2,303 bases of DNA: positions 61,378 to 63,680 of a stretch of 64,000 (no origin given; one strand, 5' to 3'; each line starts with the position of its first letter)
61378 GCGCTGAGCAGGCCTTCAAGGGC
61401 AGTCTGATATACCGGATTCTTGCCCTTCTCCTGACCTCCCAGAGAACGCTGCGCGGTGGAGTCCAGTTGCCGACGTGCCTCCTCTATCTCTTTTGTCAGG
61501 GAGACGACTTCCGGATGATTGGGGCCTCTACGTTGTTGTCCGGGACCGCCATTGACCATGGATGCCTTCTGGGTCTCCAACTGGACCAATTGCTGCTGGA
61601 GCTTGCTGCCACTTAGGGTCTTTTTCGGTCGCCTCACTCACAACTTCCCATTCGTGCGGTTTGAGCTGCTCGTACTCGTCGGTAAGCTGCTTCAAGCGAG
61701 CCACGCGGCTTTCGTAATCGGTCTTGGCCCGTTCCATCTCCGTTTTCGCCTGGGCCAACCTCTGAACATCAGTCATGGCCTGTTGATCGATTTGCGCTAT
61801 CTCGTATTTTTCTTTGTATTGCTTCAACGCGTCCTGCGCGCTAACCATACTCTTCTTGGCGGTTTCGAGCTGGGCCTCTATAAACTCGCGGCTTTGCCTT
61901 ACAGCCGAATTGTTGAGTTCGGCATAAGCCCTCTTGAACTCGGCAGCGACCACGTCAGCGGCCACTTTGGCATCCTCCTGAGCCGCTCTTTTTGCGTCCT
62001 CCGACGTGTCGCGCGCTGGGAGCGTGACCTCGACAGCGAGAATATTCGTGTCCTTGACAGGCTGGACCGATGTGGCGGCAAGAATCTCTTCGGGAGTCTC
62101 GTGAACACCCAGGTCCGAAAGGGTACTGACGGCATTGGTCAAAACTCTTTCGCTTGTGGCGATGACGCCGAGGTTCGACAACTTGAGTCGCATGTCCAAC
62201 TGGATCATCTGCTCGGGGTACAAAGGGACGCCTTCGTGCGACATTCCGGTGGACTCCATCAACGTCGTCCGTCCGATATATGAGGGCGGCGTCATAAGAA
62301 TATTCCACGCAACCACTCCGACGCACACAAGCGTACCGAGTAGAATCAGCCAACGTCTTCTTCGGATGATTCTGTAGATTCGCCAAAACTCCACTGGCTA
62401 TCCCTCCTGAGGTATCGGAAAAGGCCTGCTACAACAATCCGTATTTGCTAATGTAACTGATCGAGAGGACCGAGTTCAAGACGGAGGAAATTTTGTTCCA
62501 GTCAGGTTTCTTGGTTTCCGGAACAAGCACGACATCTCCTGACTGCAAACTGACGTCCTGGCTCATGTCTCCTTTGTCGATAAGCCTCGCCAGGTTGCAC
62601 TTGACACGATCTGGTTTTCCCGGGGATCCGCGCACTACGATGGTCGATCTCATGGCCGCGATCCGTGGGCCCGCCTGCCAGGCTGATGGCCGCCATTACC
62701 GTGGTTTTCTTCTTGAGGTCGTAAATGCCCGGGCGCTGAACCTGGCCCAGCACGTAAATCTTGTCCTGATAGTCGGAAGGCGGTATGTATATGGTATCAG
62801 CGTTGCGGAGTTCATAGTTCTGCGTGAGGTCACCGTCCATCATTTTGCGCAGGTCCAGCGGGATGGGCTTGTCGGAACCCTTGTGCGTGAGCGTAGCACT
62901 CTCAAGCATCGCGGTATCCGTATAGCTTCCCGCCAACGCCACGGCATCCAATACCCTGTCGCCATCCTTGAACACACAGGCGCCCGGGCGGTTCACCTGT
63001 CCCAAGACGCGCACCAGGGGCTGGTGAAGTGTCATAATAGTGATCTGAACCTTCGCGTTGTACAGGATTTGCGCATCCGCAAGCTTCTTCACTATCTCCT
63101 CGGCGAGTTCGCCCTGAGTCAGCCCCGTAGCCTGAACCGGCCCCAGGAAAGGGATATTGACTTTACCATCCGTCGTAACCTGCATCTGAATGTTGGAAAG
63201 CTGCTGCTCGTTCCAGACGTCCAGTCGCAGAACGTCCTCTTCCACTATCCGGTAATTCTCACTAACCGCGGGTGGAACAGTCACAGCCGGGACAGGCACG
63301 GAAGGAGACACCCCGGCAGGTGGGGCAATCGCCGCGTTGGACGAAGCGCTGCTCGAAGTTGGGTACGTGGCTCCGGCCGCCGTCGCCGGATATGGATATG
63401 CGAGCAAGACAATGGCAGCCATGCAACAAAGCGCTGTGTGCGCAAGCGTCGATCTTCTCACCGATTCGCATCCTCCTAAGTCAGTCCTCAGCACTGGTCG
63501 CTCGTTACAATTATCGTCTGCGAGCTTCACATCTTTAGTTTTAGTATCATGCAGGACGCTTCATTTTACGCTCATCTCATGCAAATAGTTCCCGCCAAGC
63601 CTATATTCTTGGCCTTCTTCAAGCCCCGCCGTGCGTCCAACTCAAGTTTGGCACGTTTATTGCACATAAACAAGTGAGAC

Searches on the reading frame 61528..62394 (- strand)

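Call 79: search_protein_families(library=pfam, proteins=[window:61528-62394:-])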
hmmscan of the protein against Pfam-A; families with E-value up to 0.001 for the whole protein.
window:61528-62394:- (288 aa): 1 family
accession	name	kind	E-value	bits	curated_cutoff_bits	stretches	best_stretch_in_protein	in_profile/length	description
PF02321.23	OEP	-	0.0002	21.6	22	1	119-238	66-186/187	Outer membrane efflux protein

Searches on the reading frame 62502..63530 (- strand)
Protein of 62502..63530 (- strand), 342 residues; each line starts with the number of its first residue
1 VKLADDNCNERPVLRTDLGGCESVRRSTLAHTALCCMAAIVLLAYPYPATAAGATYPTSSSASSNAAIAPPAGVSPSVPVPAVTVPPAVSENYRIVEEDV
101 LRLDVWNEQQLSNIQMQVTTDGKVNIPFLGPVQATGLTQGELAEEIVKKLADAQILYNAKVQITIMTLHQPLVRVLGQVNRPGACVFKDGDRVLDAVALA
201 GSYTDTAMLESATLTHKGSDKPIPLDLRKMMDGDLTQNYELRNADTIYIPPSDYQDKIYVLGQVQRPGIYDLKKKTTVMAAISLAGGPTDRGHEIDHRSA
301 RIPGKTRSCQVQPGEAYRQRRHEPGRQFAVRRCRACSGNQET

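Call 79: search_protein_families(library=pfam, proteins=[window:62502-63530:-])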
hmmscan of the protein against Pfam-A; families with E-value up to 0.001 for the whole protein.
window:62502-63530:- (342 aa): 3 families
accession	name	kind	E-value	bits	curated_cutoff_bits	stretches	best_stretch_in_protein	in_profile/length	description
PF10531.15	SLBB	-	3.7e-21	75.1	27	2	257-293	1-37/55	SLBB domain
PF02563.21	Poly_export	-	7.3e-18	65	28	1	88-165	2-76/77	Polysaccharide biosynthesis/export protein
PF22461.2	SLBB_2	-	3.9e-13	49.7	27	2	173-249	3-79/79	SLBB domain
